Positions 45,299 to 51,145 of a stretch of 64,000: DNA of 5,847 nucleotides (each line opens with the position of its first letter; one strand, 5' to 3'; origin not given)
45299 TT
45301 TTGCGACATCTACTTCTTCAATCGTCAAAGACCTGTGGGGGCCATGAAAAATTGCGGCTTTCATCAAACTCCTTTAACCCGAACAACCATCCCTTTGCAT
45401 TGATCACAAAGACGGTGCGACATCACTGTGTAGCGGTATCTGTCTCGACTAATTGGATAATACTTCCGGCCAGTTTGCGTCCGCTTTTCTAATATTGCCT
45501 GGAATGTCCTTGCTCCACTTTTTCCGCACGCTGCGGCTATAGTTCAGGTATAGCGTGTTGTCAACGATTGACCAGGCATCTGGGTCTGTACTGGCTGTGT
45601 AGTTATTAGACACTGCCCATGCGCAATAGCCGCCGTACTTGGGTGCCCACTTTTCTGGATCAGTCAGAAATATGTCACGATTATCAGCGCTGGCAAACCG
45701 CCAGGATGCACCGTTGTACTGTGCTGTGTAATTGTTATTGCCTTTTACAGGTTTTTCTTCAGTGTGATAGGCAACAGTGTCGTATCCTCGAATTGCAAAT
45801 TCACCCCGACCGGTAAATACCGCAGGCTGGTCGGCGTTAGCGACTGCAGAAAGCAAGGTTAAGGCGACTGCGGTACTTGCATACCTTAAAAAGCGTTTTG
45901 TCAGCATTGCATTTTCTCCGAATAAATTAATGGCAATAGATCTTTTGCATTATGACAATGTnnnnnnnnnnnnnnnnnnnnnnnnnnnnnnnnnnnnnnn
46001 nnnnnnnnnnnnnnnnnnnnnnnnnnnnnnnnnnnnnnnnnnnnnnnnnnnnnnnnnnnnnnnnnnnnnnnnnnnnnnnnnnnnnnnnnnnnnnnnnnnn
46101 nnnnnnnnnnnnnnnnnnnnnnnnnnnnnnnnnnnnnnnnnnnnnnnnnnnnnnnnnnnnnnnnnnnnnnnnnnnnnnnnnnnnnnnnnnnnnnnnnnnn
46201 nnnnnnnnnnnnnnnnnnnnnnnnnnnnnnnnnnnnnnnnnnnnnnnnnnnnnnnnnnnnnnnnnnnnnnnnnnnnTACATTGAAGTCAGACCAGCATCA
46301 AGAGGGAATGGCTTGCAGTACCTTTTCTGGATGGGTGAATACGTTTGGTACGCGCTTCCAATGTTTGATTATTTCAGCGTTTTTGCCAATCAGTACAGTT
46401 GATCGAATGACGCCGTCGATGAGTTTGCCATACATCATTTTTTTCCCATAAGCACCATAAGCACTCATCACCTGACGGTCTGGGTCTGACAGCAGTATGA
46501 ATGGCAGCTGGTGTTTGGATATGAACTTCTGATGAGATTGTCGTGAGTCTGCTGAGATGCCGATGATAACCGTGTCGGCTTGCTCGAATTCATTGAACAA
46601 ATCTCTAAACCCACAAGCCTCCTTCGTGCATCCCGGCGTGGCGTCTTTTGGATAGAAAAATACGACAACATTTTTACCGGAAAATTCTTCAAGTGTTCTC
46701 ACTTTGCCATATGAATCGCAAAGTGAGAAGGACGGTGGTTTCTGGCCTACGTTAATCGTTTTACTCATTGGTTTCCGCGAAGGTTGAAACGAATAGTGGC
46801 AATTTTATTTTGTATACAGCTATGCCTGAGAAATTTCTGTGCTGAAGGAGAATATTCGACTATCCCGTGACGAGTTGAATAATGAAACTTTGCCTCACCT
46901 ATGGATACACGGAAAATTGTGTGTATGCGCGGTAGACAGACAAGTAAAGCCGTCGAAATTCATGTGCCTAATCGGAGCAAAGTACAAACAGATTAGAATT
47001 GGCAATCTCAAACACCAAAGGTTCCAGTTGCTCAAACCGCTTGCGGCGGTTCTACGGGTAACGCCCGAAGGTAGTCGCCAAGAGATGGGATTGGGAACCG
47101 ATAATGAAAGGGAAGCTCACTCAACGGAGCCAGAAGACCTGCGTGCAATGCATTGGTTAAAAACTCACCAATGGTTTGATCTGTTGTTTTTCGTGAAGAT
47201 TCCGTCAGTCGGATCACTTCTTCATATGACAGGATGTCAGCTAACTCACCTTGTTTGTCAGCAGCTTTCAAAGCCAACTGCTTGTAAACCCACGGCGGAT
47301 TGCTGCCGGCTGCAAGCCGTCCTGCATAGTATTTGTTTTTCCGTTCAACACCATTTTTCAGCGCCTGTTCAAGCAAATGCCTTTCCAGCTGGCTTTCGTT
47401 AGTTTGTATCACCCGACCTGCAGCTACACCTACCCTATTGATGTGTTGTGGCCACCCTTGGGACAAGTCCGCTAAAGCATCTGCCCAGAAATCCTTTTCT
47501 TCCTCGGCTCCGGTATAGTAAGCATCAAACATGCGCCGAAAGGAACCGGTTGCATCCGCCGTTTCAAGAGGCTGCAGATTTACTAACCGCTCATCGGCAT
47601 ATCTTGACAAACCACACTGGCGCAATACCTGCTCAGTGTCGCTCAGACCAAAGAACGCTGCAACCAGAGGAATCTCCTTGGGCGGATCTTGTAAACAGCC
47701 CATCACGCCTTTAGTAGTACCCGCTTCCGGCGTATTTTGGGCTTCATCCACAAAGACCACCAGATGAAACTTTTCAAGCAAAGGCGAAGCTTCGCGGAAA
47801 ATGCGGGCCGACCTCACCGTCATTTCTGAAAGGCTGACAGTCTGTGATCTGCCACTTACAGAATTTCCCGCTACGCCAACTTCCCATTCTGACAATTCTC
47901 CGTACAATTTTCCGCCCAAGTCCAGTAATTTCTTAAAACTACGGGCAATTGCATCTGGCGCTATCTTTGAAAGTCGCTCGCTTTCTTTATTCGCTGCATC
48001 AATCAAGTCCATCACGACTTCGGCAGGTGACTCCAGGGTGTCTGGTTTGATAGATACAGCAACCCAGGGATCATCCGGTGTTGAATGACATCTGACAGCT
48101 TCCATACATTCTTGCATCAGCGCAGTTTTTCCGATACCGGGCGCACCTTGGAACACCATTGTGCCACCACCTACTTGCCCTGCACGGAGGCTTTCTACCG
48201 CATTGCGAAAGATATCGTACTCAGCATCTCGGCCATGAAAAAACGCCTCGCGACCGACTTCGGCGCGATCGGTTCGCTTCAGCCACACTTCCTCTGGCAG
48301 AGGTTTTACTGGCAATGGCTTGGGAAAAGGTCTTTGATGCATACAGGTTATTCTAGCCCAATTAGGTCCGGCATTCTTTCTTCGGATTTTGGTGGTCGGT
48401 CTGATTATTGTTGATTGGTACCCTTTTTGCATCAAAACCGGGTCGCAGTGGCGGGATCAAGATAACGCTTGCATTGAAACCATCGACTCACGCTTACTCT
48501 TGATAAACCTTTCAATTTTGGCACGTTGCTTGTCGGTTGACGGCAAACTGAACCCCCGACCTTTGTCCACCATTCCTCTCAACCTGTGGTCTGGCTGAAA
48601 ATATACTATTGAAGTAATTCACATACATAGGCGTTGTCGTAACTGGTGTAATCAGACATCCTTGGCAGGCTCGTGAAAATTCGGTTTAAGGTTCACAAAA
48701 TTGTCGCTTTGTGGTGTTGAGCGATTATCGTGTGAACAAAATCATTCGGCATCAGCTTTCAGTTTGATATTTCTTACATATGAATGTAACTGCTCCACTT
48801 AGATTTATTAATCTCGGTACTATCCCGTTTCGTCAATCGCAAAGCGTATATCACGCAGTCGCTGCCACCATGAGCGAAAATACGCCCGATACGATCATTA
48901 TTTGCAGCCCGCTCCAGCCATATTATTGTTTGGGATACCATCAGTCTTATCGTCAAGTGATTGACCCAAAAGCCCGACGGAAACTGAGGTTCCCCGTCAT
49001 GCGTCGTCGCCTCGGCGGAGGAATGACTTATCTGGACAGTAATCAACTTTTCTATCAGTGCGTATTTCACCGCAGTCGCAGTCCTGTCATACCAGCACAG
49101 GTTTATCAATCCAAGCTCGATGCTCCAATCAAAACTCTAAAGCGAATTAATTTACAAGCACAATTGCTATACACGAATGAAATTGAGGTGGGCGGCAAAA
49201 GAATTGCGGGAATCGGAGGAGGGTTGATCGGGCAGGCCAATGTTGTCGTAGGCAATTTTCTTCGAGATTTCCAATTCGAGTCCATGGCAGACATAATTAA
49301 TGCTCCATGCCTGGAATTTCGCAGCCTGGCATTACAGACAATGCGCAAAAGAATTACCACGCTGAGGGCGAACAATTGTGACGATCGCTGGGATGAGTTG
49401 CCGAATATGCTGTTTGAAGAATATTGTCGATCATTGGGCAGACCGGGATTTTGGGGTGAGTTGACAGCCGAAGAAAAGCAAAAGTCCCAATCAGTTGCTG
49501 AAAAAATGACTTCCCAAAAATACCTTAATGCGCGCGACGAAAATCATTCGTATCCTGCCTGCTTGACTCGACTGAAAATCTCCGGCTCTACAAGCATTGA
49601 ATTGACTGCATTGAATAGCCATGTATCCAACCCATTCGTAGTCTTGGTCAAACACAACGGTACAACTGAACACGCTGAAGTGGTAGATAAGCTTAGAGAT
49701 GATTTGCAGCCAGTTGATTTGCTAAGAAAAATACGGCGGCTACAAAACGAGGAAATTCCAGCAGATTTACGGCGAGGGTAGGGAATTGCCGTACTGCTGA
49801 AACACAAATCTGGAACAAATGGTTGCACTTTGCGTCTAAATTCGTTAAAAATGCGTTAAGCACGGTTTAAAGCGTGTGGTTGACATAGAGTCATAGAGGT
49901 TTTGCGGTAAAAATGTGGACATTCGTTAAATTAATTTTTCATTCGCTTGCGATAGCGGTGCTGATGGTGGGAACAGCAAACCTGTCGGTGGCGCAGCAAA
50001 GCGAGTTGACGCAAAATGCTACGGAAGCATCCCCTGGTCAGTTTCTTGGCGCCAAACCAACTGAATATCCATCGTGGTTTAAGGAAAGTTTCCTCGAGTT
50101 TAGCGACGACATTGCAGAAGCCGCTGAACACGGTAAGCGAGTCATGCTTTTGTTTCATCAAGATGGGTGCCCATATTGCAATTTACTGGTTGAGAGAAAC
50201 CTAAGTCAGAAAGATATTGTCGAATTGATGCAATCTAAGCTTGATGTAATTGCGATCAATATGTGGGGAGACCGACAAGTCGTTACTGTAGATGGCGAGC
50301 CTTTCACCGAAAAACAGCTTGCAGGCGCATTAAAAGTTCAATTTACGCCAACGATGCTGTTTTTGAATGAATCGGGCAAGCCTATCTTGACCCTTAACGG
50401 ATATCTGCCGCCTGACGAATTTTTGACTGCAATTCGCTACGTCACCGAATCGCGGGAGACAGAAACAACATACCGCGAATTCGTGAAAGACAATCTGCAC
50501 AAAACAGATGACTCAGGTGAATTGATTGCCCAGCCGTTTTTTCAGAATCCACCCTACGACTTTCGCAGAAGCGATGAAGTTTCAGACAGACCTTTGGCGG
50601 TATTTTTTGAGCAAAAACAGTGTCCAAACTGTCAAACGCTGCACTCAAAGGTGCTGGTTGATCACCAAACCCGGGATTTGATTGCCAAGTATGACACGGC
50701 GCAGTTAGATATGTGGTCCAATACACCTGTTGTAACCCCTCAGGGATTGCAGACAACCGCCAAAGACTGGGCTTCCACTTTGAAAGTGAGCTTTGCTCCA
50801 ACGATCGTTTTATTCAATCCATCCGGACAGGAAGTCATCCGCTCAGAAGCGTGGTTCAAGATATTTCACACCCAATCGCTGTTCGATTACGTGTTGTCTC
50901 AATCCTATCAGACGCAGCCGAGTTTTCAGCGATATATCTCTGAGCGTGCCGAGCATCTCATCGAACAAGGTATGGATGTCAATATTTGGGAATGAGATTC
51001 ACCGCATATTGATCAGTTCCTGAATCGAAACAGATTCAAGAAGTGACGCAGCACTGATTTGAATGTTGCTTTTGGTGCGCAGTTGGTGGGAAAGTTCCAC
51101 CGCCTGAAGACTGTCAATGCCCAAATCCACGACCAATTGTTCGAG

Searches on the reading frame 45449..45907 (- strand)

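Call 7: search_protein_families(library=pfam, proteins=[window:45449-45907:-], max_evalue=0.001)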
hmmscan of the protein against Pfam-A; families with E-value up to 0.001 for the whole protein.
window:45449-45907:- (152 aa): 1 family
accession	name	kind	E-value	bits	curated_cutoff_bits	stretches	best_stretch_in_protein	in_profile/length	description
PF04945.19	YHS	-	6.4e-09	36.1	30.3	1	45-90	1-46/47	YHS domain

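Call 46: search_protein_families(library=ncbifam, proteins=[window:45449-45907:-], max_evalue=0.001)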
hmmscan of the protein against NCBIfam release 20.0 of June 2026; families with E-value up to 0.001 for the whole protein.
window:45449-45907:- (152 aa): 1 family
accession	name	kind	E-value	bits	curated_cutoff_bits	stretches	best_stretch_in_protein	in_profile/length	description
NF041384.1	YHS_seleno_dom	subfamily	6e-50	168.2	70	1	37-148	2-113/113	YHS domain-containing (seleno)protein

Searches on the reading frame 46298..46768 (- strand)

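Call 7: search_protein_families(library=pfam, proteins=[window:46298-46768:-], max_evalue=0.001)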
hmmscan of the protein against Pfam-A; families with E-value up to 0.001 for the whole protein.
window:46298-46768:- (156 aa): 3 families
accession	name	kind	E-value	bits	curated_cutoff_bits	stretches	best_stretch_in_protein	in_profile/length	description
PF00578.27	AhpC-TSA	-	5.7e-36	123.6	26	1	7-134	1-122/124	AhpC/TSA family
PF08534.16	Redoxin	-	2.9e-22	79.5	26.6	1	7-136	2-131/148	Redoxin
PF13911.12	AhpC-TSA_2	-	0.00097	19.9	27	0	55-124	3-70/114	AhpC/TSA antioxidant enzyme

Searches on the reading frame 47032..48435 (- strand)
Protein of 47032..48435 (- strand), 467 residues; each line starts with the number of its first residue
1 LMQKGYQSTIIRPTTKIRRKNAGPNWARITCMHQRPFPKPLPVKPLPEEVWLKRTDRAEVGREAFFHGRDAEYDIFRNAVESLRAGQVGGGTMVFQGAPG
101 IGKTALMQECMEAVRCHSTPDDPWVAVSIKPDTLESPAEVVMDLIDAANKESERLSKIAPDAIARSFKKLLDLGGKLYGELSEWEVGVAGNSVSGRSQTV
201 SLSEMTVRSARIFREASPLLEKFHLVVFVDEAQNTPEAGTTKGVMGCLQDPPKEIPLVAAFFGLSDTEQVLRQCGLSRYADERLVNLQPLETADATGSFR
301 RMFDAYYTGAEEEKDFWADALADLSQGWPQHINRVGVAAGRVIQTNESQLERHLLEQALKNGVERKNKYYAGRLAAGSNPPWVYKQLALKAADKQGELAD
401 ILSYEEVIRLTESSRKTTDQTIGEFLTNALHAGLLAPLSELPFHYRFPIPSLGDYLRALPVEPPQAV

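Call 7: search_protein_families(library=pfam, proteins=[window:47032-48435:-], max_evalue=0.001)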
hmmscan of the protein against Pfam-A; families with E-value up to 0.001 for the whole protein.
window:47032-48435:- (467 aa): 2 families
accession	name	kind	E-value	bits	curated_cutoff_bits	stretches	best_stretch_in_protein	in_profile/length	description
PF13191.12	AAA_16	-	6.6e-10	40.2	32.6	1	67-239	3-148/167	AAA ATPase domain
PF13401.12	AAA_22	-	0.00095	19.9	27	0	91-236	6-97/130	AAA domain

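Call 46: search_protein_families(library=ncbifam, proteins=[window:47032-48435:-], max_evalue=0.001)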
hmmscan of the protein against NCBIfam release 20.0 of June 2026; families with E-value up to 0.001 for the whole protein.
window:47032-48435:- (467 aa): 1 family
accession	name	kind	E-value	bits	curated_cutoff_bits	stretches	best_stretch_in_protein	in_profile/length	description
TIGR02928.1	TIGR02928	subfamily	0.00074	18.5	181.3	0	66-152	17-103/366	orc1/cdc6 family replication initiation protein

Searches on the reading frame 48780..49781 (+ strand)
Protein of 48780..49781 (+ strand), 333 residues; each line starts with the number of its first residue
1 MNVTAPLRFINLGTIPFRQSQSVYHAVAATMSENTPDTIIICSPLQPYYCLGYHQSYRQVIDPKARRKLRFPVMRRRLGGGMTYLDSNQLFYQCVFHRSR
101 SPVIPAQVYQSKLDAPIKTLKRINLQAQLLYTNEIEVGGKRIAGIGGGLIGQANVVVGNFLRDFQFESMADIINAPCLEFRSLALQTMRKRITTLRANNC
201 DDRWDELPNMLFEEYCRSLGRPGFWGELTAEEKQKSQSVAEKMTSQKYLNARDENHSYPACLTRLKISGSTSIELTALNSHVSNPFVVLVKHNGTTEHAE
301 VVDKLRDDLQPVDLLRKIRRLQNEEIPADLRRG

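Call 6: search_protein_families(library=pfam, proteins=[window:48780-49781:+], max_evalue=0.001)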
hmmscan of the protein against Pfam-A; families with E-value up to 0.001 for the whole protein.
window:48780-49781:+ (333 aa): 1 family
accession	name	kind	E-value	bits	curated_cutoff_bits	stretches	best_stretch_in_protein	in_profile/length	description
PF21948.1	LplA-B_cat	-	7.8e-21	75.4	27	1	25-197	10-180/200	Lipoyl protein ligase A/B catalytic domain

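Call 46: search_protein_families(library=ncbifam, proteins=[window:48780-49781:+], max_evalue=0.001)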
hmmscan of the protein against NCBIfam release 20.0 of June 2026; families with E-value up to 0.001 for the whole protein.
window:48780-49781:+ (333 aa): 4 families
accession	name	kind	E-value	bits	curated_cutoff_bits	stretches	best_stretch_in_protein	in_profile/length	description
NF053790.1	LplA_LipA_fuse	exception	2.2e-14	53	800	1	10-284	4-268/606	bifunctional lipoate--protein ligase/lipoyl synthase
TIGR00545.2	lipoyltrans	equivalog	2.6e-14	52.9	280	1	25-250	15-240/328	lipoate--protein ligase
NF053750.1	LplA_large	exception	1.9e-08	34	480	1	28-249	22-240/248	lipoate-protein ligase large subunit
NF053751.1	LplAB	exception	0.00053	19.1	550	1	46-249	140-344/348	lipoate-protein ligase LplAB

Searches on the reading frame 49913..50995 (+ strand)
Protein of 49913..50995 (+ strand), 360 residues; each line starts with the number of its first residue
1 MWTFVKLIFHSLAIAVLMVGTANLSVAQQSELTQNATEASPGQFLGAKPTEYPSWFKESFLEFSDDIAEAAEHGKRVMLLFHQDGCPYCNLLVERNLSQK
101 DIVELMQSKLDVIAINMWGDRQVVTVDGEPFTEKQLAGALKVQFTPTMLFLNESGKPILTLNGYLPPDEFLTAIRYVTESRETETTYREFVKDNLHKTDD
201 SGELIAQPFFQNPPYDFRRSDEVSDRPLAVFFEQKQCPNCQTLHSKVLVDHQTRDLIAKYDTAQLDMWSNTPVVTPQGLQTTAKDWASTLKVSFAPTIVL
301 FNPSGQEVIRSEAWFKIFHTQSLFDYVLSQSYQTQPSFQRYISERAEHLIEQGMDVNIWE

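Call 6: search_protein_families(library=pfam, proteins=[window:49913-50995:+], max_evalue=0.001)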
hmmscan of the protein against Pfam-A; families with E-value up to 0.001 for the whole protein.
window:49913-50995:+ (360 aa): 3 families
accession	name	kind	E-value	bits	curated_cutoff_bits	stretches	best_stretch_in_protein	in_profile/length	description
PF13098.12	Thioredoxin_2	-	1.9e-32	112.2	27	2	70-173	1-103/104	Thioredoxin-like domain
PF13899.12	Thioredoxin_7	-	2.6e-11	43.9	27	1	63-121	6-63/83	Thioredoxin-like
PF13905.12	Thioredoxin_8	-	0.00048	20.9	27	0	74-121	1-47/94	Thioredoxin-like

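Call 46: search_protein_families(library=ncbifam, proteins=[window:49913-50995:+], max_evalue=0.001)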
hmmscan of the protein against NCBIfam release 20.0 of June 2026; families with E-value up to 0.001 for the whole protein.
window:49913-50995:+ (360 aa): 3 families
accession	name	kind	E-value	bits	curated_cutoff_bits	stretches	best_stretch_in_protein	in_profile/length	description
NF045694.1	seleno_TsoB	exception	1.2e-09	36.8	805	1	62-175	461-569/572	rhodanese/DsbD fusion-like selenoprotein TsoB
NF001419.0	PRK00293.1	subfamily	3.9e-06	25.7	330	0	58-176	461-571/574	protein-disulfide reductase DsbD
TIGR03759.1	conj_TIGR03759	hypoth_equivalog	0.00019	21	126.4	0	69-124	103-160/200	TIGR03759 family integrating conjugative element protein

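Call 66: find_related_loci(query=A2, collection=metagenome_contigs, flank=10000)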
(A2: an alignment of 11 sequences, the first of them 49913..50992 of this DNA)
Query A2 (360 aa) in metagenome_contigs; peptide patterns used: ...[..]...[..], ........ (x = any residue, [..] = any of these).
600 stretches matched a pattern (row limit reached: there are more); 566 encode a relative of the query (tblastn E <= 1e-3); the best 80 are kept; 80 distinct loci.
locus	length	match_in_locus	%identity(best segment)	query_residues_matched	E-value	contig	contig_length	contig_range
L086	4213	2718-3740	59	12-359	5e-141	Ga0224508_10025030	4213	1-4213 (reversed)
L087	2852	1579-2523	62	42-359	6e-145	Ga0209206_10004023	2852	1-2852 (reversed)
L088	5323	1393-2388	59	24-360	3e-138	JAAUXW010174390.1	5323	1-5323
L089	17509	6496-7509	57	12-359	1e-135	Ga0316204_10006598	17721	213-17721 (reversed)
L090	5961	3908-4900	58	25-360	7e-134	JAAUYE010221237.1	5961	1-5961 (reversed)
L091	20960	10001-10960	60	40-360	2e-133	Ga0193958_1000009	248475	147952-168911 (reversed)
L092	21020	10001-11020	55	8-359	2e-132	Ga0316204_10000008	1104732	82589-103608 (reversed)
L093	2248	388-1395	56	17-360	6e-139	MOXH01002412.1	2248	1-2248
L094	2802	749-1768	54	12-360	2e-136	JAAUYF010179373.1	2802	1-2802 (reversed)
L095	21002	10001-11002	53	12-359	1e-128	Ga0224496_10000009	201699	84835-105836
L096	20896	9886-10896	55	23-359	5e-128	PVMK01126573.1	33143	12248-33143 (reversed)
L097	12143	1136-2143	55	12-359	3e-128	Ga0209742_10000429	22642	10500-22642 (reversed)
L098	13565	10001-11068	52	3-359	3e-128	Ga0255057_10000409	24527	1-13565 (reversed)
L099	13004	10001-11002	56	25-359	3e-127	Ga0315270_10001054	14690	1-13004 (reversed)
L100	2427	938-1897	56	40-360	3e-134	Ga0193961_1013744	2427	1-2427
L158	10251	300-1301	46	11-359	1e-105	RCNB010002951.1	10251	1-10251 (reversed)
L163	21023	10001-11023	44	5-359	3e-104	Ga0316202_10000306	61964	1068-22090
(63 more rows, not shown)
